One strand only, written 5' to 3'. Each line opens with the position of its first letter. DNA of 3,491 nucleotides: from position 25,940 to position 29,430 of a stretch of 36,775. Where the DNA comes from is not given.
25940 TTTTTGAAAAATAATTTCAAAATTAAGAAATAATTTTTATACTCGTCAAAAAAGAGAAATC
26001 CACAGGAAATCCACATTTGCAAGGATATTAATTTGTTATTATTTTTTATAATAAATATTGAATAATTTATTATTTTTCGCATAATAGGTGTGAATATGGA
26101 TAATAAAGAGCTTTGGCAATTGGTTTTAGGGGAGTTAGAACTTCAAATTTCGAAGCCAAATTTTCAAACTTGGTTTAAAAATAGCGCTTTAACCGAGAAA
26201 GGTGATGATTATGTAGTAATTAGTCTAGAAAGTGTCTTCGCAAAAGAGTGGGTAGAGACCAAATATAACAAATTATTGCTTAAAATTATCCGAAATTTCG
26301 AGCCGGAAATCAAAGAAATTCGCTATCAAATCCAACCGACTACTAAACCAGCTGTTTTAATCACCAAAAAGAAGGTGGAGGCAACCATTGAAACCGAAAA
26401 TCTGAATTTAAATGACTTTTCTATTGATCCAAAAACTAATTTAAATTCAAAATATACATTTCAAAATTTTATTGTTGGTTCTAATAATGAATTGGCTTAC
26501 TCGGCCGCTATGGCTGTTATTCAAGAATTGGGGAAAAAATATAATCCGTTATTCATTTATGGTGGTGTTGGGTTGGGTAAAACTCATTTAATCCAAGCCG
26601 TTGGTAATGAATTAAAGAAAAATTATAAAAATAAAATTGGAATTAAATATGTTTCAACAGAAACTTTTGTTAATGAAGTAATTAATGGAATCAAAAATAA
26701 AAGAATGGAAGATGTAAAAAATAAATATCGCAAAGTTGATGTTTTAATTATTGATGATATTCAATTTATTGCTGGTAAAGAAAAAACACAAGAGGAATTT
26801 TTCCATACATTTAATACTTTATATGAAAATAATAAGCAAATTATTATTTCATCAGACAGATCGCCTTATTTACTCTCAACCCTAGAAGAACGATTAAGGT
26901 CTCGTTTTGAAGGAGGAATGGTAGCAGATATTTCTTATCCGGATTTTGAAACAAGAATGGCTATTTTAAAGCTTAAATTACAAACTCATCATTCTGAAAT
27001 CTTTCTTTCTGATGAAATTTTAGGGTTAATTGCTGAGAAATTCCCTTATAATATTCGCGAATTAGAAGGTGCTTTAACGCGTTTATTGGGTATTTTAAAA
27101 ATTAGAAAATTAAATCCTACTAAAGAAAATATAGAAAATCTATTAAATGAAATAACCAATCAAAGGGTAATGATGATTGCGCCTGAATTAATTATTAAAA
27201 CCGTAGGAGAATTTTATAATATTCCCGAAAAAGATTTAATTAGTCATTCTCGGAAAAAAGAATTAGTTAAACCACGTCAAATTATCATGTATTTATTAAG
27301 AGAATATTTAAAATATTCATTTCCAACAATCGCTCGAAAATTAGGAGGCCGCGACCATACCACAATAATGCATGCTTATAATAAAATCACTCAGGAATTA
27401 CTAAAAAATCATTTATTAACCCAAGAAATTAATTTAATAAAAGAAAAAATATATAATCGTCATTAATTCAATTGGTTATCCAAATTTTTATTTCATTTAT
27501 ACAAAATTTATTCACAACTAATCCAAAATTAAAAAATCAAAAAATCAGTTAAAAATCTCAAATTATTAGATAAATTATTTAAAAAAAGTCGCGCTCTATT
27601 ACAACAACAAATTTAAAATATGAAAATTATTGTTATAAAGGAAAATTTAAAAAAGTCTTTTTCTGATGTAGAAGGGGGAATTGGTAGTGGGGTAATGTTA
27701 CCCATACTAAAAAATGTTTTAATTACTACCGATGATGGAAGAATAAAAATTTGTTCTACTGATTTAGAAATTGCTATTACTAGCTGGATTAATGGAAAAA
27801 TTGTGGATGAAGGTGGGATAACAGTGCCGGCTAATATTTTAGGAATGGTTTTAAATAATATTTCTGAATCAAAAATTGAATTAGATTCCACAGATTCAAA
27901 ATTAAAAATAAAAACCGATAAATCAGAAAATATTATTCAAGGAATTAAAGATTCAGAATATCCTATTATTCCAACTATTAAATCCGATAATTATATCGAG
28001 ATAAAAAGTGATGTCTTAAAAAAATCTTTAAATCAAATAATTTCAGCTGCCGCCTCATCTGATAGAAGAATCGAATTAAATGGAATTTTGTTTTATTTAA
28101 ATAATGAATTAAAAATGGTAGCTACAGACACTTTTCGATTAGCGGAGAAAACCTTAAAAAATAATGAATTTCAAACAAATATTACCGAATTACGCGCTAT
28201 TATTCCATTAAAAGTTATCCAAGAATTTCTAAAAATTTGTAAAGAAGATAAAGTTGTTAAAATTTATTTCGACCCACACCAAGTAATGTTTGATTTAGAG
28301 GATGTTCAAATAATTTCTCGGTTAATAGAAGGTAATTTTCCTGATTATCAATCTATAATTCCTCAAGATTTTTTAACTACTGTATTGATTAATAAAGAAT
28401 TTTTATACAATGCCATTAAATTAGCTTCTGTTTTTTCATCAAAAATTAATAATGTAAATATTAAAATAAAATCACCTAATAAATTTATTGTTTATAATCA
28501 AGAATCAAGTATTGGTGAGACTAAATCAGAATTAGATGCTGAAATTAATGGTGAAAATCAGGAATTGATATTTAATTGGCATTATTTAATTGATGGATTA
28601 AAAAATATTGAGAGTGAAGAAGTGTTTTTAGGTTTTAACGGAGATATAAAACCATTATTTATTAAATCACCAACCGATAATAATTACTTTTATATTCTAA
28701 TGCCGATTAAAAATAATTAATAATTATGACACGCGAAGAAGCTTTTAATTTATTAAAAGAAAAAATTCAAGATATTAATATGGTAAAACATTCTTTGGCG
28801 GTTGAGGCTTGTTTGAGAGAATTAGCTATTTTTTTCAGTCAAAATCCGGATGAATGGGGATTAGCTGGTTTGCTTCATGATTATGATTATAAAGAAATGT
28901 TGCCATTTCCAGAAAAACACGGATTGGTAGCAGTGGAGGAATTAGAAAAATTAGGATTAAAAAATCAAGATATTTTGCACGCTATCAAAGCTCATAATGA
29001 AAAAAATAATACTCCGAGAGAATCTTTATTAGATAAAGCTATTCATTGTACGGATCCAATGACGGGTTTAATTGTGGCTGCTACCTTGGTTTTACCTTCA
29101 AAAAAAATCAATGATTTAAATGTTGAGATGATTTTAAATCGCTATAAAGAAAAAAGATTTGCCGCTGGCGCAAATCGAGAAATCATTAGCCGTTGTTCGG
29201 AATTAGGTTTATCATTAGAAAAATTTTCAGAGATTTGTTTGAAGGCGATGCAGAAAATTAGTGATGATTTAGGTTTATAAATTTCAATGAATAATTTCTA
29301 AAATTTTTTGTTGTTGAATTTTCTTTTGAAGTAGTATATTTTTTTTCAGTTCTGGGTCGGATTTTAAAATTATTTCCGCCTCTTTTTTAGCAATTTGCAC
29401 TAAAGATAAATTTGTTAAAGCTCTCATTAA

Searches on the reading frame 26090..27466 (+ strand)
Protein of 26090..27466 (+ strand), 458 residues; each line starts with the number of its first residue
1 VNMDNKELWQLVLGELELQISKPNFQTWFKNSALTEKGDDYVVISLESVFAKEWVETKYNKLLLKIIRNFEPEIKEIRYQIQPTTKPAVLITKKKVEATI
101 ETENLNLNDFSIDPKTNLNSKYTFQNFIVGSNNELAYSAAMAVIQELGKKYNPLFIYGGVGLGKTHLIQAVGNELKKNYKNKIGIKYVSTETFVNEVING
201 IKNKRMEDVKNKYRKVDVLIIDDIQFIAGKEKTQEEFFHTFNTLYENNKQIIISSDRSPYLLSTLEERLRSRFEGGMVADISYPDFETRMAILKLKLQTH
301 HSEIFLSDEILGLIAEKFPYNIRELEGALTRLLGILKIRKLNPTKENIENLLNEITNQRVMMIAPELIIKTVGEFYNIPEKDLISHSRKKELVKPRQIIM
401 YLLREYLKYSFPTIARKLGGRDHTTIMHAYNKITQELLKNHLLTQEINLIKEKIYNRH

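Call 7: search_protein_families(library=pfam, proteins=[window:26090-27466:+])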
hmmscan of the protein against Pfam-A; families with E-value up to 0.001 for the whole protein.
window:26090-27466:+ (458 aa): 9 families
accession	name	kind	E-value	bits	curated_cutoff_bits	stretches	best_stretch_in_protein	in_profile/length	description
PF00308.24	Bac_DnaA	-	7e-68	228.3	23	1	118-279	1-161/162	Bacterial DnaA ATPAse domain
PF08299.17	Bac_DnaA_C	-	7.3e-28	96.8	31.5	1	365-433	1-69/69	Bacterial dnaA protein helix-turn-helix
PF11638.13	DnaA_N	-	1.6e-12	47.3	24.6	1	7-68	2-64/65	DnaA N-terminal domain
PF01695.23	IstB_IS21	-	6.8e-10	39.3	24.1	1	154-256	95-193/238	IstB-like ATP binding protein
PF00004.35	AAA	-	5.3e-08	33.8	21.2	1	155-274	2-124/131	ATPase family associated with various cellular activities (AAA)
PF13173.12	AAA_14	-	3.3e-06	27.6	27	1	152-274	3-116/129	AAA domain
PF13401.12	AAA_22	-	1.9e-05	25.5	27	0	153-249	7-114/130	AAA domain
PF12775.13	AAA_7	-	4e-05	23.7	25.8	1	118-226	3-111/181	P-loop containing dynein motor region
PF01637.24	ATPase_2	-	0.00094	19.5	33.2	0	150-254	19-115/225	ATPase domain predominantly from Archaea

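Call 27: find_related_loci(query=window:26090-27466:+, collection=metagenome_contigs, flank=10000)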
Query window:26090-27466:+ (458 aa) in metagenome_contigs; peptide patterns used: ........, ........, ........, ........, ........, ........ (x = any residue, [..] = any of these).
600 stretches matched a pattern (row limit reached: there are more); 573 encode a relative of the query (tblastn E <= 1e-3); the best 80 are kept; 80 distinct loci.
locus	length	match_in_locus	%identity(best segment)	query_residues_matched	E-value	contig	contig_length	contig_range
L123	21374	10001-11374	90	1-458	0e+0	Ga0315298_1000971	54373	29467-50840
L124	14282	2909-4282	86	1-458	0e+0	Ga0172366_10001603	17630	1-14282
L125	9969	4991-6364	87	1-458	0e+0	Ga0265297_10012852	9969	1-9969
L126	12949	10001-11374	86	1-458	0e+0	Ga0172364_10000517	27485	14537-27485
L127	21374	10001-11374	88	1-458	0e+0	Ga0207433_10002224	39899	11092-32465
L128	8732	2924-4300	73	1-458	0e+0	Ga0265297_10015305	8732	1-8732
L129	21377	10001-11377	71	1-458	0e+0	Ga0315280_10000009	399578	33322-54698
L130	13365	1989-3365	56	2-455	6e-160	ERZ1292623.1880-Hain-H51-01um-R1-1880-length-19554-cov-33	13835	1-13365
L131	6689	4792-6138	55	2-456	5e-160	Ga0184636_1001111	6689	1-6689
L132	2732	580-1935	55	3-456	5e-169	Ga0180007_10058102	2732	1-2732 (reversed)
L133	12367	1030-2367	56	3-454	9e-159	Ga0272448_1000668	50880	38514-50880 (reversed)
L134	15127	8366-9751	54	3-458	5e-158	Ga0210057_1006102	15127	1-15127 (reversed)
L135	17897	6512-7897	54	3-458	4e-158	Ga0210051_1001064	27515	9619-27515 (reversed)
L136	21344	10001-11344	56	1-454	5e-157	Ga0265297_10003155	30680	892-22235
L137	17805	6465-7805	55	2-455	7e-157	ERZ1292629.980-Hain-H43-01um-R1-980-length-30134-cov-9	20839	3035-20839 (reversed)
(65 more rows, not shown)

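Call 51: find_homologous_proteins(query=window:26090-27466:+, max_evalue=1e-100)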
Query window:26090-27466:+ (458 aa): 5317 proteins with E <= 1e-100 among 8000 candidates; the best 120 are listed.
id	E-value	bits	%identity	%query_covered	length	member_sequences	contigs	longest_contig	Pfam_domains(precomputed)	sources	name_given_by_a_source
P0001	4.1e-294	994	100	100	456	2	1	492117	PF13173.13,PF11638.14,PF01695.24,PF00308.25,PF08299.18,PF00004.36,PF13401.13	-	-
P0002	8.5e-286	966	97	100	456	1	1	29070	PF13173.13,PF11638.14,PF01695.24,PF00308.25,PF08299.18,PF00004.36,PF13401.13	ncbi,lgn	ncbi:MAG: chromosomal replication initiator protein DnaA [Minisyncoccia bacterium]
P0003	2.2e-272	922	91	100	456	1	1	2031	PF11638.14,PF01695.24,PF00308.25,PF08299.18,PF00004.36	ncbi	-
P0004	1.9e-270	916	90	100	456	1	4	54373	PF11638.14,PF01695.24,PF00308.25,PF08299.18,PF00004.36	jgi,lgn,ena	-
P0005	4.1e-270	914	90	100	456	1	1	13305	PF11638.14,PF01695.24,PF00308.25,PF08299.18,PF00004.36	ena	-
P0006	5.8e-270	914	90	100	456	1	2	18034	PF11638.14,PF01695.24,PF00308.25,PF08299.18,PF00004.36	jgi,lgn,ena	jgi:chromosomal replication initiator protein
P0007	6.7e-270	914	90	100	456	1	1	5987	PF11638.14,PF01695.24,PF00308.25,PF08299.18,PF00004.36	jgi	jgi:chromosomal replication initiator protein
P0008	1.9e-269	912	89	100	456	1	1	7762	PF11638.14,PF01695.24,PF00308.25,PF08299.18,PF00004.36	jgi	jgi:chromosomal replication initiator protein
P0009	1.8e-265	899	88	100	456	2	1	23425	PF11638.14,PF01695.24,PF00308.25,PF08299.18,PF00004.36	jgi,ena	-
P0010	5.5e-264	894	88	100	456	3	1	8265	PF11638.14,PF01695.24,PF00308.25,PF08299.18,PF00004.36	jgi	-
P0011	7.8e-262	887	87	100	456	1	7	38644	PF13173.13,PF11638.14,PF01695.24,PF00308.25,PF08299.18,PF00004.36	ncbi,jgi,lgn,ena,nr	ncbi:MAG TPA: chromosomal replication initiator protein DnaA [Candidatus Paceibacterota bacterium]|n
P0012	8.9e-262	887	87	100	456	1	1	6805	PF13173.13,PF11638.14,PF01695.24,PF00308.25,PF08299.18,PF00004.36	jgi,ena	-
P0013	1.1e-261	887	87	100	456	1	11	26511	PF13173.13,PF11638.14,PF01695.24,PF00308.25,PF08299.18,PF00004.36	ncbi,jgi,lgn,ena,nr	ncbi:MAG TPA: chromosomal replication initiator protein DnaA [Candidatus Paceibacterota bacterium]|n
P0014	3.9e-261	885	87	100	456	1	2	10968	PF13173.13,PF11638.14,PF01695.24,PF00308.25,PF08299.18,PF00004.36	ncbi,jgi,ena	ncbi:MAG: chromosomal replication initiator protein DnaA [Candidatus Paceibacterota bacterium]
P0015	8.4e-261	884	86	100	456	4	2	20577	PF11638.14,PF01695.24,PF00308.25,PF08299.18,PF00004.36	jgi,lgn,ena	-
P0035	4.3e-208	710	73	98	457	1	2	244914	PF11638.14,PF01695.24,PF00308.25,PF08299.18,PF00004.36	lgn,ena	-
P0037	4.8e-199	680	67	100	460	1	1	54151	PF13173.13,PF11638.14,PF01695.24,PF00308.25,PF08299.18,PF00004.36,PF13401.13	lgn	-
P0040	4.9e-187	641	66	99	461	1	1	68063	PF13173.13,PF11638.14,PF01695.24,PF00308.25,PF08299.18,PF00004.36,PF13401.13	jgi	jgi:chromosomal replication initiator protein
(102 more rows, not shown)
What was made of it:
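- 26090..27466 (+): dnaA (the database version starts at ATG 26096), followed by dnaN at 27620-28720. calls 7, 51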

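Call 52: find_encoding_contigs(protein=P0001, flank=10000, max_places=4)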
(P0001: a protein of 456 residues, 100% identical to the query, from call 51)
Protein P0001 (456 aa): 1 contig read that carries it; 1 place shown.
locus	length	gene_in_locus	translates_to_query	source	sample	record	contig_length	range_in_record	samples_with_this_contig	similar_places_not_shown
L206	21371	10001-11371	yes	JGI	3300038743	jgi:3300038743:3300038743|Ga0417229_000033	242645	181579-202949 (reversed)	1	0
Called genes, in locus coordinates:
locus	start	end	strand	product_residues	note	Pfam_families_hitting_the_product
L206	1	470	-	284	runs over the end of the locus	PF05822:UMPH-1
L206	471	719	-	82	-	PF18893:DUF5652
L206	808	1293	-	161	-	-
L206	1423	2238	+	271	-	-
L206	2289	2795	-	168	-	-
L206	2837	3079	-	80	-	-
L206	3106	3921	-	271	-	PF01209:Ubie_methyltran (weak), PF13489:Methyltransf_23, PF13847:Methyltransf_31, PF08241:Methyltransf_11 (weak), PF08242:Methyltransf_12, PF13649:Methyltransf_25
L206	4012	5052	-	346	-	-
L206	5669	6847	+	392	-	PF00814:TsaD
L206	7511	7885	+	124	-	PF02021:UPF0102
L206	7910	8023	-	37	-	-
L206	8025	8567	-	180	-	-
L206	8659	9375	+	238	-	PF20772:TACO1_YebC_N, PF01709:Transcrip_reg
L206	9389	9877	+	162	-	PF02075:RuvC, PF04848:Pox_A22 (weak)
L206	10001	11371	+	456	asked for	PF11638:DnaA_N, PF01695:IstB_IS21, PF00308:Bac_DnaA, PF00004:AAA, PF13173:AAA_14 (weak), PF13401:AAA_22 (faint), PF08299:Bac_DnaA_C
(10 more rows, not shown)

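Call 53: find_encoding_contigs(protein=P0037, flank=10000, max_places=2)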
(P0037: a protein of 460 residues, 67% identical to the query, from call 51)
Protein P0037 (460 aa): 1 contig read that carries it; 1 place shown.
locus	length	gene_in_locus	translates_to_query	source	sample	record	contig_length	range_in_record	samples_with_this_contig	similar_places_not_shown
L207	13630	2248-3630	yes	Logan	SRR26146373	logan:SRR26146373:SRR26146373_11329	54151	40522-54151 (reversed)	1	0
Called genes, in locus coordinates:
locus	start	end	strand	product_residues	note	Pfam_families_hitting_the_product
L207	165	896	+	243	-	PF20772:TACO1_YebC_N, PF01709:Transcrip_reg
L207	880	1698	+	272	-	-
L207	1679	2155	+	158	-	PF02075:RuvC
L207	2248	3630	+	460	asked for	PF11638:DnaA_N, PF00308:Bac_DnaA, PF01695:IstB_IS21, PF00004:AAA (weak), PF13173:AAA_14 (faint), PF13401:AAA_22 (faint), PF08299:Bac_DnaA_C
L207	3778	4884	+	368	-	PF00712:DNA_pol3_beta, PF02767:DNA_pol3_beta_2, PF02768:DNA_pol3_beta_3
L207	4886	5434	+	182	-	PF01966:HD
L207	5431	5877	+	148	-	PF01668:SmpB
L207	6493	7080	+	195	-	PF06042:NTP_transf_6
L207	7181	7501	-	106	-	-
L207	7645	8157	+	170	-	PF00293:NUDIX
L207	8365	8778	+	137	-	PF05198:IF3_N, PF00707:IF3_C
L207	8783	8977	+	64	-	PF01632:Ribosomal_L35p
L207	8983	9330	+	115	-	PF00453:Ribosomal_L20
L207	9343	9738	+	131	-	PF01258:zf-dskA_traR (weak)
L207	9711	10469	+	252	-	PF18765:Polbeta (weak)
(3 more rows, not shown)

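Call 54: find_encoding_contigs(protein=P0040, flank=10000, max_places=2)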
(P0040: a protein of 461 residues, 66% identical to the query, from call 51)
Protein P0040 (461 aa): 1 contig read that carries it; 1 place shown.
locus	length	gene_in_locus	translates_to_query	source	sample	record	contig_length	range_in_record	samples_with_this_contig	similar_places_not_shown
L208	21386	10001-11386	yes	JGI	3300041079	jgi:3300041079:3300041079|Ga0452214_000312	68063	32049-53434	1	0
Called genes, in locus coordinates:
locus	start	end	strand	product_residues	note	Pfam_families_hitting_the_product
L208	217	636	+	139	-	PF01197:Ribosomal_L31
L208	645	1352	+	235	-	PF03462:PCRF, PF00472:RF-1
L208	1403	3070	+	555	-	PF25881:HH_YBHG (faint), PF25967:RND-MFP_C (weak)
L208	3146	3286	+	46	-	-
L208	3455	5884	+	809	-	-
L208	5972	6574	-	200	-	-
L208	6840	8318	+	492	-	PF00133:tRNA-synt_1 (weak), PF01406:tRNA-synt_1e (faint), PF09334:tRNA-synt_1g, PF00133:tRNA-synt_1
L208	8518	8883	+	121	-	-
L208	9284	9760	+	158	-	PF02075:RuvC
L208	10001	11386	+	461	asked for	PF11638:DnaA_N, PF00308:Bac_DnaA, PF01695:IstB_IS21, PF00004:AAA (weak), PF13173:AAA_14 (weak), PF13401:AAA_22 (faint), PF08299:Bac_DnaA_C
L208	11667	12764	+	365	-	PF00712:DNA_pol3_beta, PF02767:DNA_pol3_beta_2, PF02768:DNA_pol3_beta_3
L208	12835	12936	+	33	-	-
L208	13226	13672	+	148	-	PF01668:SmpB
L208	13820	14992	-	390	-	PF01476:LysM, PF23473:LysM3_LYK4_5 (weak), PF01476:LysM (weak), PF01551:Peptidase_M23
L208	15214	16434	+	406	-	PF00482:T2SSF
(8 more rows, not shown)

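Call 57: find_encoding_contigs(protein=P0035, flank=10000, max_places=2)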
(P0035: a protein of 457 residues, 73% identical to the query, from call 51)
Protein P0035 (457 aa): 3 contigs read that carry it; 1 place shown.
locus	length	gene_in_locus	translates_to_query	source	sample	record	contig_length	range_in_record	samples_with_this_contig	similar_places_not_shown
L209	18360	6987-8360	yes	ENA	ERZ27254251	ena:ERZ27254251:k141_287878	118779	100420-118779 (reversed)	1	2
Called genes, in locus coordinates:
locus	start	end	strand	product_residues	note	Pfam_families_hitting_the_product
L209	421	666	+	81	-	-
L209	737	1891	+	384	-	PF05559:DUF763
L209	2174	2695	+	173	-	-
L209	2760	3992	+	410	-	PF00814:TsaD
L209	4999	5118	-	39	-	-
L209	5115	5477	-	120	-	PF09685:MamF_MmsF (weak)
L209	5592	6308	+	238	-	PF20772:TACO1_YebC_N, PF01709:Transcrip_reg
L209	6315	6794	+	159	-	PF02075:RuvC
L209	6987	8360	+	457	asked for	PF11638:DnaA_N, PF00308:Bac_DnaA, PF01695:IstB_IS21, PF00004:AAA (weak), PF08299:Bac_DnaA_C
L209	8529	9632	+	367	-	PF00712:DNA_pol3_beta, PF02767:DNA_pol3_beta_2, PF02768:DNA_pol3_beta_3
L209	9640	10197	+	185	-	PF01966:HD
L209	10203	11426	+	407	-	PF00266:Aminotran_5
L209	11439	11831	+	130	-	-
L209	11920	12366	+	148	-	PF01668:SmpB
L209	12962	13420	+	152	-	PF05198:IF3_N, PF00707:IF3_C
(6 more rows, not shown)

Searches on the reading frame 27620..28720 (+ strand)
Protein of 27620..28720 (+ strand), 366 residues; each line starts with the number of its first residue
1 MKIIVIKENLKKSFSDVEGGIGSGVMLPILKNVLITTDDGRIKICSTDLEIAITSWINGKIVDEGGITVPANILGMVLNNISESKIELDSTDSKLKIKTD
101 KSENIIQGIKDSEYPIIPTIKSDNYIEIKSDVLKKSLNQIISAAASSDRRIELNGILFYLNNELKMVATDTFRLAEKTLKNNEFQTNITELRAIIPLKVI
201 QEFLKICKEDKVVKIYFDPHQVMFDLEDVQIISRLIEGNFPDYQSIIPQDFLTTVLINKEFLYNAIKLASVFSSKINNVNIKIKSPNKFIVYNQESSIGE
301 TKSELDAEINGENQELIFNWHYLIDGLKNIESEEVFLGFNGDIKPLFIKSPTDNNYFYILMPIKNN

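Call 7: search_protein_families(library=pfam, proteins=[window:27620-28720:+])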
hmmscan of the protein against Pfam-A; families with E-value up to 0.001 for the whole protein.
window:27620-28720:+ (366 aa): 3 families
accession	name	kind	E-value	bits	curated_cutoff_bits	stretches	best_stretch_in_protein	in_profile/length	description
PF02767.21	DNA_pol3_beta_2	-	1.5e-23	83.7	27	1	127-242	1-116/116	DNA polymerase III beta subunit, central domain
PF02768.20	DNA_pol3_beta_3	-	1.1e-20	74.1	27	1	245-363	2-120/121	DNA polymerase III beta subunit, C-terminal domain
PF00712.24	DNA_pol3_beta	-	2.5e-16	60.3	24.4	1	1-118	1-120/120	DNA polymerase III beta subunit, N-terminal domain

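Call 18: find_encoding_contigs(protein=window:27620-28720:+, flank=10000, max_places=6)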
Protein window:27620-28720:+ (366 aa): 2 contigs read that carry it; 2 places shown.
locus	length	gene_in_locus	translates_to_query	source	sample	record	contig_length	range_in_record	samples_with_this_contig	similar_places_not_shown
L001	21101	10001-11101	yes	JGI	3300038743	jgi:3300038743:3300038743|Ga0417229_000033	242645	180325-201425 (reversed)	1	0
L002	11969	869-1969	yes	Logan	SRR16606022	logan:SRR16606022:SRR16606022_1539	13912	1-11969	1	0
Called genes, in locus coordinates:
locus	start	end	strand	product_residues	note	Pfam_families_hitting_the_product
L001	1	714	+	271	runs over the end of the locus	-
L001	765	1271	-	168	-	-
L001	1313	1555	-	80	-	-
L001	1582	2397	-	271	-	PF01209:Ubie_methyltran (weak), PF13489:Methyltransf_23, PF13847:Methyltransf_31, PF08241:Methyltransf_11 (weak), PF08242:Methyltransf_12, PF13649:Methyltransf_25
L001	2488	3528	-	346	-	-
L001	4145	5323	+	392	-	PF00814:TsaD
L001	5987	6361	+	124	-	PF02021:UPF0102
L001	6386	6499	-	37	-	-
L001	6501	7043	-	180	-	-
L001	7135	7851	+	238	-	PF20772:TACO1_YebC_N, PF01709:Transcrip_reg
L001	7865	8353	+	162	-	PF02075:RuvC, PF04848:Pox_A22 (weak)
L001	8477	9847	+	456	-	PF11638:DnaA_N, PF01695:IstB_IS21, PF00308:Bac_DnaA, PF00004:AAA, PF13173:AAA_14 (weak), PF13401:AAA_22 (faint), PF08299:Bac_DnaA_C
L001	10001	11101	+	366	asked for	PF00712:DNA_pol3_beta, PF02767:DNA_pol3_beta_2, PF02768:DNA_pol3_beta_3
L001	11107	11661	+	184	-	PF01966:HD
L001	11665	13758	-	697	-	PF17191:RecG_wedge, PF01336:tRNA_anti-codon (faint), PF00270:DEAD, PF04851:ResIII, PF00271:Helicase_C, PF22590:Cas3-like_C_2 (faint), PF19833:RecG_dom3_C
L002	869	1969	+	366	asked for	PF00712:DNA_pol3_beta, PF02767:DNA_pol3_beta_2, PF02768:DNA_pol3_beta_3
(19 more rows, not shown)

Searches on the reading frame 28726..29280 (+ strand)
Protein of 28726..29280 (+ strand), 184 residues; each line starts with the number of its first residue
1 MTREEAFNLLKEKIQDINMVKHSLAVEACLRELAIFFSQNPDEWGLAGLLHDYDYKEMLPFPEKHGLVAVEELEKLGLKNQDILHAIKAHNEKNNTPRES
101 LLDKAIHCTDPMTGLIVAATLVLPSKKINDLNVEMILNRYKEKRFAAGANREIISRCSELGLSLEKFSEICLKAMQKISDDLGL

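Call 7: search_protein_families(library=pfam, proteins=[window:28726-29280:+])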
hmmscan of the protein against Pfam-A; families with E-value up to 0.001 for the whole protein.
window:28726-29280:+ (184 aa): 1 family
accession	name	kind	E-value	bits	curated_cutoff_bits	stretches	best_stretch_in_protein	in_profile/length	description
PF01966.28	HD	-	2e-08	35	22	1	21-99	3-100/116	HD domain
